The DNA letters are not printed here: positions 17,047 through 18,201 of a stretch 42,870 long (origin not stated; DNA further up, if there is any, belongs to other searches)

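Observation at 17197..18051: The fused DapF-like domain lacks the first catalytic cysteine (Cys to Ala, codon 17817-17819)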

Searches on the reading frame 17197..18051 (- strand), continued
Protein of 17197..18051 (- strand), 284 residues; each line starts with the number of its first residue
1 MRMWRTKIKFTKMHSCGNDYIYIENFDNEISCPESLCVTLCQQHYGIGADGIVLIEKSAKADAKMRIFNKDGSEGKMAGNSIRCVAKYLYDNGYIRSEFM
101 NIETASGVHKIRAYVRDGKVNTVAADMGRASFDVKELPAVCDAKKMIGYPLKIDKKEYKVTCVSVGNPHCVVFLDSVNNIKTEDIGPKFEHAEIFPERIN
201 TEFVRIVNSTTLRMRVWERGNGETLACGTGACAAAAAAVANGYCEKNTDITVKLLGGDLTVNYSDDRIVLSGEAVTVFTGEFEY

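Call 60: find_encoding_contigs(protein=P0022, flank=7000, max_places=3)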
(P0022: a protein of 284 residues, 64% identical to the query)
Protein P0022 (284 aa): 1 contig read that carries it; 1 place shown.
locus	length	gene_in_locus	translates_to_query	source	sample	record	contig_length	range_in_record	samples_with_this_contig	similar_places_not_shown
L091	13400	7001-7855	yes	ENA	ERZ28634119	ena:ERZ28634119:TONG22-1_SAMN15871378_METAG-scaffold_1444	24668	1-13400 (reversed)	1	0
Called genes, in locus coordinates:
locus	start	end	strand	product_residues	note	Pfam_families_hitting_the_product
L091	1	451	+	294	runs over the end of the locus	PF00696:AA_kinase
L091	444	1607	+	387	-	PF00202:Aminotran_3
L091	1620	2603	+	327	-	PF02729:OTCace_N, PF00185:OTCace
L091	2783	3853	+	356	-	PF00988:CPSase_sm_chain, PF00117:GATase, PF07722:Peptidase_C26 (faint)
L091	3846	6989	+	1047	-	-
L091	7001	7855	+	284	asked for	PF01678:DAP_epimerase, PF05544:Pro_racemase (faint), PF01678:DAP_epimerase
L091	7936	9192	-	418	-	PF09903:DUF2130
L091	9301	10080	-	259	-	PF01261:AP_endonuc_2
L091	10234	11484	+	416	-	PF07005:SBD_N, PF17042:NBD_C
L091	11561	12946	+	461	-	PF01554:MatE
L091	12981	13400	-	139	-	?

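Call 61: find_encoding_contigs(protein=P0116, flank=7000, max_places=3)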
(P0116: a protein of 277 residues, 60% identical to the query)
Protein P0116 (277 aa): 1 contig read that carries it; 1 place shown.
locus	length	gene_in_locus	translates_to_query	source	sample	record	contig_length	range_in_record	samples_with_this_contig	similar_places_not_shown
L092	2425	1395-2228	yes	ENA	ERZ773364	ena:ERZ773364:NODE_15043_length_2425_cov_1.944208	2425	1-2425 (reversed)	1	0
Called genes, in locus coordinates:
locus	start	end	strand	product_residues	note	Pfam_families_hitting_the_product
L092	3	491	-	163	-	?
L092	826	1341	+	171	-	PF03861:ANTAR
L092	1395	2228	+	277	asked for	PF01678:DAP_epimerase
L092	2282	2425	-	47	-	?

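Call 66: find_encoding_contigs(protein=P0087, flank=7000, max_places=2)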
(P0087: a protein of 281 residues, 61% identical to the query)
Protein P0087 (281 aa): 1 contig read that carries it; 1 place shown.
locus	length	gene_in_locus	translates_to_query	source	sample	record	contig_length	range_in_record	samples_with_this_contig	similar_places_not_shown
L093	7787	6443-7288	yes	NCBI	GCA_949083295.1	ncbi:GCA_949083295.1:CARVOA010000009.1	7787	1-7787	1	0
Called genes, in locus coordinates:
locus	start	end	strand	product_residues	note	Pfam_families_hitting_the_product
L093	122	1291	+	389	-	PF00202:Aminotran_3, PF01212:Beta_elim_lyase (weak)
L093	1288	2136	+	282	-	PF02729:OTCace_N, PF00185:OTCace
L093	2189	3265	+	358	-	PF00988:CPSase_sm_chain, PF07722:Peptidase_C26 (faint), PF00117:GATase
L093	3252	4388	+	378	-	-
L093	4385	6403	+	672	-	PF02787:CPSase_L_D3, PF25596:CPSase_L_D1, PF02655:ATP-grasp_3, PF02786:CPSase_L_D2, PF15632:ATPgrasp_Ter (weak), PF02142:MGS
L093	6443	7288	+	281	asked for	PF01678:DAP_epimerase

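Call 76: find_encoding_contigs(protein=P0133, flank=8000, max_places=2)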
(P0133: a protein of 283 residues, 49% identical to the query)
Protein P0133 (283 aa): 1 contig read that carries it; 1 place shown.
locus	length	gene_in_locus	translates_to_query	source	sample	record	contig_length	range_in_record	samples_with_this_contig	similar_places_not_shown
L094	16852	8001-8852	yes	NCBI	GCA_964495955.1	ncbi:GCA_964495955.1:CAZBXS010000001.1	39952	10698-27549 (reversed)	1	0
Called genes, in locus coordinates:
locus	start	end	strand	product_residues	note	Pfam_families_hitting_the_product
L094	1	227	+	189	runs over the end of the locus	PF04205:FMN_bind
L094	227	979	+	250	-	PF02508:Rnf-Nqr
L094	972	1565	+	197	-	PF02508:Rnf-Nqr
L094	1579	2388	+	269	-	PF04060:FeS, PF13237:Fer4_10 (weak), PF12838:Fer4_7, PF13187:Fer4_9, PF14697:Fer4_21, PF00037:Fer4, PF12797:Fer4_2 (weak), PF12837:Fer4_6, +1 more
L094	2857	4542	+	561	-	-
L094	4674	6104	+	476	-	PF00041:fn3, PF02368:Big_2, PF26182:Ig_NUP210_5th (weak), PF22359:Big-like (weak)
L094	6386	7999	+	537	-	PF01656:CbiA (faint), PF06418:CTP_synth_N, PF00117:GATase, PF07722:Peptidase_C26 (weak)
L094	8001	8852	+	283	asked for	PF01678:DAP_epimerase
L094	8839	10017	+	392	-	PF00155:Aminotran_1_2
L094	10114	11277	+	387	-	PF24708:Lip_C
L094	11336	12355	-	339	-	PF08486:SpoIID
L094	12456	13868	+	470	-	PF00285:Citrate_synt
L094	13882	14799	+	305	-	-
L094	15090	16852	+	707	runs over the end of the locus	PF07714:PK_Tyr_Ser-Thr (weak), PF00069:Pkinase, PF03793:PASTA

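Call 77: find_encoding_contigs(protein=P0290, flank=8000, max_places=3)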
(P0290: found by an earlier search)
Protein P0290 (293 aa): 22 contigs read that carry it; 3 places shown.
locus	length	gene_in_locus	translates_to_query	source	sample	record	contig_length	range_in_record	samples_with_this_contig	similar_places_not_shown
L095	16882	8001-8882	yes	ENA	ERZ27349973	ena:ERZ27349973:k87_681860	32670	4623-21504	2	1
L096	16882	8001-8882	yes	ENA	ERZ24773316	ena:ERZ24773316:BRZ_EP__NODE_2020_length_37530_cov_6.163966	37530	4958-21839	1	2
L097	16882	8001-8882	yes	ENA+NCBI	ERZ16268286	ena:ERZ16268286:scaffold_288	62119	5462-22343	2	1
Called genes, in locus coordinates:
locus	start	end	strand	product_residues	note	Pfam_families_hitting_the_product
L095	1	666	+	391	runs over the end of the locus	PF00310:GATase_2, PF13522:GATase_6 (weak)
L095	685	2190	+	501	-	PF01645:Glu_synthase, PF04898:Glu_syn_central (weak), PF00478:IMPDH, PF01070:FMN_dh (weak)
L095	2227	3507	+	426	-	PF00709:Adenylsucc_synt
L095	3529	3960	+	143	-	PF12797:Fer4_2 (faint), PF12837:Fer4_6 (faint), PF12838:Fer4_7 (faint), PF13187:Fer4_9 (faint), PF13247:Fer4_11, PF00037:Fer4 (weak)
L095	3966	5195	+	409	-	PF07992:Pyr_redox_2, PF00070:Pyr_redox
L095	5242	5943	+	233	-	PF01493:GXGXG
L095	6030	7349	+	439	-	PF03951:Gln-synt_N, PF00120:Gln-synt_C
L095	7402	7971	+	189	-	PF03861:ANTAR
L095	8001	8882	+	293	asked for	PF01678:DAP_epimerase, PF05544:Pro_racemase (faint), PF01678:DAP_epimerase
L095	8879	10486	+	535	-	PF06418:CTP_synth_N, PF00117:GATase, PF07722:Peptidase_C26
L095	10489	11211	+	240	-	PF02540:NAD_synthase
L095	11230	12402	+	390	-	PF00155:Aminotran_1_2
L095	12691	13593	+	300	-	PF13531:SBP_bac_11 (weak), PF12849:PBP_like_2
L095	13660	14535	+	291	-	PF00528:BPD_transp_1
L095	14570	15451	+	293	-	PF00528:BPD_transp_1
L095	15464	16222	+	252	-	PF02463:SMC_N (weak), PF00005:ABC_tran, PF13304:AAA_21 (weak)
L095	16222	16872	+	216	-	PF01895:PhoU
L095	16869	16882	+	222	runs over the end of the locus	PF00072:Response_reg, PF00486:Trans_reg_C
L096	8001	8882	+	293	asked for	PF01678:DAP_epimerase, PF05544:Pro_racemase (faint), PF01678:DAP_epimerase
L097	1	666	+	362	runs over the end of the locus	PF00310:GATase_2, PF13522:GATase_6 (weak)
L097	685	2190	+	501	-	PF01645:Glu_synthase, PF04898:Glu_syn_central (weak), PF00478:IMPDH, PF01070:FMN_dh (weak)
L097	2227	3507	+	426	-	PF00709:Adenylsucc_synt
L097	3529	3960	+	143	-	PF12797:Fer4_2 (faint), PF12837:Fer4_6 (faint), PF12838:Fer4_7 (faint), PF13187:Fer4_9 (faint), PF13247:Fer4_11, PF00037:Fer4 (weak)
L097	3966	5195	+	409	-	PF07992:Pyr_redox_2, PF00070:Pyr_redox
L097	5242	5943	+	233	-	PF01493:GXGXG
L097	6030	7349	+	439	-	PF03951:Gln-synt_N, PF00120:Gln-synt_C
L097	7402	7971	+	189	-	PF03861:ANTAR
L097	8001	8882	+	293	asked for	PF01678:DAP_epimerase, PF05544:Pro_racemase (faint), PF01678:DAP_epimerase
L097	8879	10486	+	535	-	PF06418:CTP_synth_N, PF00117:GATase, PF07722:Peptidase_C26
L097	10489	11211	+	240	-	PF02540:NAD_synthase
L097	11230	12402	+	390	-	PF00155:Aminotran_1_2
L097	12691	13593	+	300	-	PF12727:PBP_like (faint), PF13531:SBP_bac_11 (weak), PF12849:PBP_like_2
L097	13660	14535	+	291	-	PF00528:BPD_transp_1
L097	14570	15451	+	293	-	PF00528:BPD_transp_1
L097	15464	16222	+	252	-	PF02463:SMC_N (weak), PF00005:ABC_tran, PF13304:AAA_21 (weak)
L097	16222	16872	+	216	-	PF01895:PhoU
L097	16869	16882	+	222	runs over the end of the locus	PF00072:Response_reg, PF00486:Trans_reg_C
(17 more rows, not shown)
